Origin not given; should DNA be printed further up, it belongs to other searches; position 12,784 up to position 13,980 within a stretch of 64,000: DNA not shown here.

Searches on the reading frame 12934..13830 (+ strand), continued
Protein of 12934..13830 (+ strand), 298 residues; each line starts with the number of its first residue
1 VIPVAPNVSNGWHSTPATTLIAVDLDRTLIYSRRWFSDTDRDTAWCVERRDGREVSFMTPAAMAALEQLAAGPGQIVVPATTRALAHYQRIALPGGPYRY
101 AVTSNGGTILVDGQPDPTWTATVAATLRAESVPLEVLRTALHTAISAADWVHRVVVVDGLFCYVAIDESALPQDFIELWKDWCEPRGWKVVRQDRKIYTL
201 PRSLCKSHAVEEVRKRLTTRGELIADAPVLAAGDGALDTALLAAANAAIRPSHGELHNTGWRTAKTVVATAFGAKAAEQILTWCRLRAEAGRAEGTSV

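Call 103: search_solved_structures(query=A6, max_evalue=1)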
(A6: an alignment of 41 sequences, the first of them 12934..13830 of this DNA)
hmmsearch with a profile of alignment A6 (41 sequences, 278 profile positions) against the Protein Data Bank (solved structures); distinct sequences matched with E-value up to 1: 7.
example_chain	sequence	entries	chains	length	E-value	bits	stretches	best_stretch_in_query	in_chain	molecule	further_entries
6d3v_A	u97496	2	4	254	6.6e-21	77.7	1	5-240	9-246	Trehalose phosphatase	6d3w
6cj0_A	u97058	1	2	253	6.7e-21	77.7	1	5-240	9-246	Trehalose phosphatase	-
3pgv_A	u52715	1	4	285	5e-06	28.9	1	39-136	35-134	haloacid dehalogenase-like hydrolase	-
5t41_A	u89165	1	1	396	0.62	12.2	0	186-232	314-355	Phosphoserine phosphatase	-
5is2_A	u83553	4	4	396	0.62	12.2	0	186-232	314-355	Phosphoserine phosphatase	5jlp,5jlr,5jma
3p96_A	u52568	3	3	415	0.66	12.1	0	186-232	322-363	Phosphoserine phosphatase SerB | Phosphoserine phosphatase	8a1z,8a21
4ap9_A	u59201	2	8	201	0.71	12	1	193-232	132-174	PHOSPHOSERINE PHOSPHATASE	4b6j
